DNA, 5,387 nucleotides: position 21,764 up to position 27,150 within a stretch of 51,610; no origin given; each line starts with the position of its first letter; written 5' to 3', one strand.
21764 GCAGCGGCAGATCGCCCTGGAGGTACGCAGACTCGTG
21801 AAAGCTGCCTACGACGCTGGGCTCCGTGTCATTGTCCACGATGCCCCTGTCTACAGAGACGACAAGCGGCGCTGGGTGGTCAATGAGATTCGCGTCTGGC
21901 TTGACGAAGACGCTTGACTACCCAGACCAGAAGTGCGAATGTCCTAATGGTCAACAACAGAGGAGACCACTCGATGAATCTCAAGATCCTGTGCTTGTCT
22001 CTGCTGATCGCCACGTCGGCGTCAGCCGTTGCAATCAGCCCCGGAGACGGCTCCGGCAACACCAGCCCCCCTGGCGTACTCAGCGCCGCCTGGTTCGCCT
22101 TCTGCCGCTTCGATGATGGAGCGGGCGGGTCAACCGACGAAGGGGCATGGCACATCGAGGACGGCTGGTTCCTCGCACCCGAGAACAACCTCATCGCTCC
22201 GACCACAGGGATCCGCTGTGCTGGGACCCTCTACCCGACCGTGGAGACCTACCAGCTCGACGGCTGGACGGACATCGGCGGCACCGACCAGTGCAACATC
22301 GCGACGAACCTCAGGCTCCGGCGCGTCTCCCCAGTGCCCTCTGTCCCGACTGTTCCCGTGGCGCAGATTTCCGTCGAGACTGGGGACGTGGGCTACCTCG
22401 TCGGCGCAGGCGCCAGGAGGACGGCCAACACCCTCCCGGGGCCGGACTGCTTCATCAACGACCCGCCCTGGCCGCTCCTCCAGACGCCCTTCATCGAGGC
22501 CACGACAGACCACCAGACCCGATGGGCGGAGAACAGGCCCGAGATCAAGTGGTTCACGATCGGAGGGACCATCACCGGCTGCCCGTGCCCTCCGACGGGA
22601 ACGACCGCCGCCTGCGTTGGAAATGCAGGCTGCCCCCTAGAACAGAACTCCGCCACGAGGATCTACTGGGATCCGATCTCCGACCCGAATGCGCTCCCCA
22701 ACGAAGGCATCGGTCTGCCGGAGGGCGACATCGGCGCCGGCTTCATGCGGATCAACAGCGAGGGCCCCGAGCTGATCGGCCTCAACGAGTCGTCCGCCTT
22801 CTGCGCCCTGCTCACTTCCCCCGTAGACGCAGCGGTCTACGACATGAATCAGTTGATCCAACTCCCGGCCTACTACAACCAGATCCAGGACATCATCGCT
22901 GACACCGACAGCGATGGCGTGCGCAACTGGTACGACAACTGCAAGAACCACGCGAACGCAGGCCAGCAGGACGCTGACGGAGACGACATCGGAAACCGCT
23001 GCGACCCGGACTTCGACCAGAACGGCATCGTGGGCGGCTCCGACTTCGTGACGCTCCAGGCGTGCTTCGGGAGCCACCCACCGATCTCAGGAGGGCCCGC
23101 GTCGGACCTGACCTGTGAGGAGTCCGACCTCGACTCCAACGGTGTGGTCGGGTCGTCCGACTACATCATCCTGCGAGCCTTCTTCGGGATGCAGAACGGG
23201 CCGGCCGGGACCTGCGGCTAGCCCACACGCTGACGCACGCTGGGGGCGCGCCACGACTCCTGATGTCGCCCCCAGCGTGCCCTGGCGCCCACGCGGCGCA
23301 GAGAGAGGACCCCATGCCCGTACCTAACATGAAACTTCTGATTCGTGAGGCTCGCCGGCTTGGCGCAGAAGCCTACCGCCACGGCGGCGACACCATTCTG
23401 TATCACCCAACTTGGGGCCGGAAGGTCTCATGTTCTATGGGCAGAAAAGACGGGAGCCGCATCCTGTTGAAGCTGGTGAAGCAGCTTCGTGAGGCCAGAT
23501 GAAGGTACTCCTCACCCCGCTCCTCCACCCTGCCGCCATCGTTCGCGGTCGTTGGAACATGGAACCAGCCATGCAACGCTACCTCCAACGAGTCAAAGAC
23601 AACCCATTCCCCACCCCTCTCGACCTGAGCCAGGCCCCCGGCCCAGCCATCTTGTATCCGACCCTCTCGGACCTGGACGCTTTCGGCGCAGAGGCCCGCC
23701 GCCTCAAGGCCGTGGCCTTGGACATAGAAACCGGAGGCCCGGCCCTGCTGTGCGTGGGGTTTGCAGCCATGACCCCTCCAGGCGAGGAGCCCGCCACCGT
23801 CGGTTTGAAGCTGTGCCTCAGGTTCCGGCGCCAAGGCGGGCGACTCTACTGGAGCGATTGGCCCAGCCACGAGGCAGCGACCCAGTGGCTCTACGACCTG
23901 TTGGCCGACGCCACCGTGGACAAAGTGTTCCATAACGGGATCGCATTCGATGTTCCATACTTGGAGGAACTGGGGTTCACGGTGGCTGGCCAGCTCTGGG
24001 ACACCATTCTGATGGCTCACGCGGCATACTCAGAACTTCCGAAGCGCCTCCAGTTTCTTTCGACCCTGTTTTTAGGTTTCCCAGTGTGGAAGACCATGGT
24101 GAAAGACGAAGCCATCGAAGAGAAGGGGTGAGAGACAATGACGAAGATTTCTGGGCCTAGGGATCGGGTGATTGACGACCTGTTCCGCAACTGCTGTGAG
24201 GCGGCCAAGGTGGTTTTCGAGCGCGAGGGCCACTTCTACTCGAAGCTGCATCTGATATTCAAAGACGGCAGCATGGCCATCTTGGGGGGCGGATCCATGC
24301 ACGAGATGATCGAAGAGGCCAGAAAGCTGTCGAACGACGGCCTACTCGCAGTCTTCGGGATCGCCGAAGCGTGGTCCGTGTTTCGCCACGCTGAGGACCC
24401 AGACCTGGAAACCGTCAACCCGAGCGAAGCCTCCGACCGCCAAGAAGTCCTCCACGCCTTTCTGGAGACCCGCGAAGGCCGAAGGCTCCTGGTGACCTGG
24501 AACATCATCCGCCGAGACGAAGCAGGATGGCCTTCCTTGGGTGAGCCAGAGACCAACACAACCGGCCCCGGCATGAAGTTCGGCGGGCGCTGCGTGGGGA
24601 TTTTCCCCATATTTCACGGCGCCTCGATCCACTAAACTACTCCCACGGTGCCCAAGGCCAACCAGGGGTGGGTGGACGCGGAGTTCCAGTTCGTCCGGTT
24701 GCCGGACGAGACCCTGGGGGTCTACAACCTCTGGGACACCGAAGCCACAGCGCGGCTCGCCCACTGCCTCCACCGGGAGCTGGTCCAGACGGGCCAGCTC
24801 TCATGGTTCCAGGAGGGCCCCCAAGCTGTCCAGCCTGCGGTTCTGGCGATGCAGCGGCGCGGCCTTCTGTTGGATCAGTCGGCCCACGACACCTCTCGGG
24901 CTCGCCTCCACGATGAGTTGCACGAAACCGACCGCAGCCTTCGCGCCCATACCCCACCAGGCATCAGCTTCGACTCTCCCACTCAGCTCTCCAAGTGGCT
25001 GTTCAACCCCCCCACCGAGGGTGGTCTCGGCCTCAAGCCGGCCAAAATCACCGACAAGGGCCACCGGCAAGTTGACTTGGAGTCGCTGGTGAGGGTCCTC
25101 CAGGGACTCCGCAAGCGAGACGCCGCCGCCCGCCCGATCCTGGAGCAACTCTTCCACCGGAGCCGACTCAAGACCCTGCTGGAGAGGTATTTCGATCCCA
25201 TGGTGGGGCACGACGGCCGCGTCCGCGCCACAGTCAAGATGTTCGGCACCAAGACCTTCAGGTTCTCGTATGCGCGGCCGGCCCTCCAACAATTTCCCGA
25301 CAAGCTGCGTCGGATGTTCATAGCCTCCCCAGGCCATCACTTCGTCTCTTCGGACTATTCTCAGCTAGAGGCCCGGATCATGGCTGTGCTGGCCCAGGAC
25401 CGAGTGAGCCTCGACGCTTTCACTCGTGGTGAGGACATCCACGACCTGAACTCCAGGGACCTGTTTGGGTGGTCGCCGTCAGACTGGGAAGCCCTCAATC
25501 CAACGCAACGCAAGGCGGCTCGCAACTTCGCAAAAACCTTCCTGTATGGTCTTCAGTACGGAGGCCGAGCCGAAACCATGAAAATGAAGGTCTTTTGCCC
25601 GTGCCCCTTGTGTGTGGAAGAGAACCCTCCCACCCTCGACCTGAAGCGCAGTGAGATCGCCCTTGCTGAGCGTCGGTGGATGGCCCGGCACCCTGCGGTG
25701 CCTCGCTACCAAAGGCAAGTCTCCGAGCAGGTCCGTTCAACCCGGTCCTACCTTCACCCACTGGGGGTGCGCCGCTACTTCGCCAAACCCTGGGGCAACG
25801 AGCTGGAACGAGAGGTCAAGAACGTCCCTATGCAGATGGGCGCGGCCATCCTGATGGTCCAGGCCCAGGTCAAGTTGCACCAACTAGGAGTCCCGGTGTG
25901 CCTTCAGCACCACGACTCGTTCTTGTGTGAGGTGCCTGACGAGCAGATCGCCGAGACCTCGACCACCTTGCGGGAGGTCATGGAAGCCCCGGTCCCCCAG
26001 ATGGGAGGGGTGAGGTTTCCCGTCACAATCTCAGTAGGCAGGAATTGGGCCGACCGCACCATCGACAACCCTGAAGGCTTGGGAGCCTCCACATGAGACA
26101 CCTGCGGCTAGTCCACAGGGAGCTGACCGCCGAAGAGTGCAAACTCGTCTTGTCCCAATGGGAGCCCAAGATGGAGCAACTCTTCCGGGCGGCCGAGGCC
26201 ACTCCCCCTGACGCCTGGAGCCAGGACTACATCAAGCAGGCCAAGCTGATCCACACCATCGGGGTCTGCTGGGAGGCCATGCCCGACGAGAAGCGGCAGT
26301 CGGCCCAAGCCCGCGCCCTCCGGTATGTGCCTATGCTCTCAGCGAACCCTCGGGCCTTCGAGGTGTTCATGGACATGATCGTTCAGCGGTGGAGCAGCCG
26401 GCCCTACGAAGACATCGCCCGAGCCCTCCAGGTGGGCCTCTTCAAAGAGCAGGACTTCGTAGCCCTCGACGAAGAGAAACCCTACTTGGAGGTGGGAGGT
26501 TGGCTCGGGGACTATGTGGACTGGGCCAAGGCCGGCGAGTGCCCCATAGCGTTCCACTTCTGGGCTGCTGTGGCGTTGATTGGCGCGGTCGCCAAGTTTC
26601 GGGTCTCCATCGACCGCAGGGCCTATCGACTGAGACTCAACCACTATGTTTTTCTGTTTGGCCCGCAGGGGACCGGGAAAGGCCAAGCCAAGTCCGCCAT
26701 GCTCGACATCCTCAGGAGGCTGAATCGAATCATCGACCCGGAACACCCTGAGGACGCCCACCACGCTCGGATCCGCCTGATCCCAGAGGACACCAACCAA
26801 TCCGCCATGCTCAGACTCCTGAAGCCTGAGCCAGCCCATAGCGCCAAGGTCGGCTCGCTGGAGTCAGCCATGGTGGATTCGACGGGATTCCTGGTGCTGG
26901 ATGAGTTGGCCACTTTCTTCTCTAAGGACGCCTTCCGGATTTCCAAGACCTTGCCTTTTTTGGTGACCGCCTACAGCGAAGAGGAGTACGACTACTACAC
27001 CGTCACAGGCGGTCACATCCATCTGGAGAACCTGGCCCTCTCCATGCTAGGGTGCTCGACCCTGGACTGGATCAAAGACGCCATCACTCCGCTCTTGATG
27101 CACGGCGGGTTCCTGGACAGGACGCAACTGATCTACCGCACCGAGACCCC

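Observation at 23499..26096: Family A DNA polymerase split into three colinear, same-frame ORFs; a 165-aa unknown ORF divides the 3'-5' exonuclease active site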

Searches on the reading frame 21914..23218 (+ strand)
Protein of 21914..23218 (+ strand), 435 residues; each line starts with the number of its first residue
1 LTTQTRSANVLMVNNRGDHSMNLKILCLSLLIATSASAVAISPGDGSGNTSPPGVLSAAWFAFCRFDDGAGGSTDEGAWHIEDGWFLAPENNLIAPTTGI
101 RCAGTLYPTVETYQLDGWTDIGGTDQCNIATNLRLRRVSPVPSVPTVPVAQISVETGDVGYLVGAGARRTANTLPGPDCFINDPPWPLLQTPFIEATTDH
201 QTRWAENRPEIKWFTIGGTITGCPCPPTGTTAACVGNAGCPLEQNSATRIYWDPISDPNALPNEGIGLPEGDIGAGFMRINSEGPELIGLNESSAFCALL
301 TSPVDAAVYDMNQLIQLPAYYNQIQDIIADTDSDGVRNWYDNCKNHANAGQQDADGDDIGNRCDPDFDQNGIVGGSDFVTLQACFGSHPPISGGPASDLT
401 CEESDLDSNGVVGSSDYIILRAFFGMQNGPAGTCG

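Call 92: search_protein_families(library=pfam, proteins=[window:21914-23218:+], max_evalue=0.001)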
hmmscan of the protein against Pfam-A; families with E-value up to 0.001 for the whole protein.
window:21914-23218:+ (435 aa): 1 family
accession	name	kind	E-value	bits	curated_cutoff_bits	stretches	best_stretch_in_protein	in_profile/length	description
PF02412.23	TSP_3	-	6.2e-05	23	25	1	330-351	15-36/36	Thrombospondin type 3 repeat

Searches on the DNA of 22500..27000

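Call 48: search_rna_families(source=window, start=22500, end=27000, threshold=evalue, max_evalue=1)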
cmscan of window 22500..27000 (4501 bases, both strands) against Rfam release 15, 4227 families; matches with E-value up to 1: 1.
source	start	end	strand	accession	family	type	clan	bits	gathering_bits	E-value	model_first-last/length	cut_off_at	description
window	22696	22770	+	RF01524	TB10Cs1H3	Gene; snRNA; snoRNA; HACA-box;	-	21.1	50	0.43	1-73/73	no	Trypanosomatid snoRNA TB10cs1H3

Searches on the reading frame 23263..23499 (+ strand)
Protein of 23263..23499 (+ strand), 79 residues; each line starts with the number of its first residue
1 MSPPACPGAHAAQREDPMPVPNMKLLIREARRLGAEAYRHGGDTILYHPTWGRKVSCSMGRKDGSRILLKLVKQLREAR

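Call 3: search_protein_families(library=pfam, proteins=[window:23263-23499:+], max_evalue=0.1)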
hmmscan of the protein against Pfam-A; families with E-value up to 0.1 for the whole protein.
window:23263-23499:+ (79 aa): 0 families

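Call 4: search_protein_families(library=phrogs, proteins=[window:23263-23499:+], max_evalue=0.1)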
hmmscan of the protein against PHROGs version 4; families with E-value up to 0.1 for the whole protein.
window:23263-23499:+ (79 aa): 0 families

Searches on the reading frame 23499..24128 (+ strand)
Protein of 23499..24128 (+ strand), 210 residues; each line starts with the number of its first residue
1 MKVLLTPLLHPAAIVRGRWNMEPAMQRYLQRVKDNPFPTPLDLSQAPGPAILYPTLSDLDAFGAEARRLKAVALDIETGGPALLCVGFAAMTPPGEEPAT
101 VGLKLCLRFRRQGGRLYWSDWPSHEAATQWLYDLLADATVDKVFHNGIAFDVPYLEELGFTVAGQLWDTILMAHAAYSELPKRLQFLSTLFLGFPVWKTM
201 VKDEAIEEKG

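Call 3: search_protein_families(library=pfam, proteins=[window:23499-24128:+], max_evalue=0.1)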
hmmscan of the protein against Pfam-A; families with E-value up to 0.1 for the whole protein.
window:23499-24128:+ (210 aa): 1 family
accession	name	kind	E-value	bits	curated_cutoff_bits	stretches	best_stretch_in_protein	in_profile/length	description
PF01612.26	DNA_pol_A_exo1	-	0.00045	20.5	23.6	1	123-193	59-129/173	3'-5' exonuclease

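Call 4: search_protein_families(library=phrogs, proteins=[window:23499-24128:+], max_evalue=0.1)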
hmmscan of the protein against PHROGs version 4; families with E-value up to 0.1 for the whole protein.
window:23499-24128:+ (210 aa): 2 families
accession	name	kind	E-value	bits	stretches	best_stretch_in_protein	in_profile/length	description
phrog_17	-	DNA, RNA and nucleotide metabolism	4.5e-13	49.1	1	23-194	647-788/1445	DNA polymerase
phrog_8779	-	unknown function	0.045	14.7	0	111-141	43-73/76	-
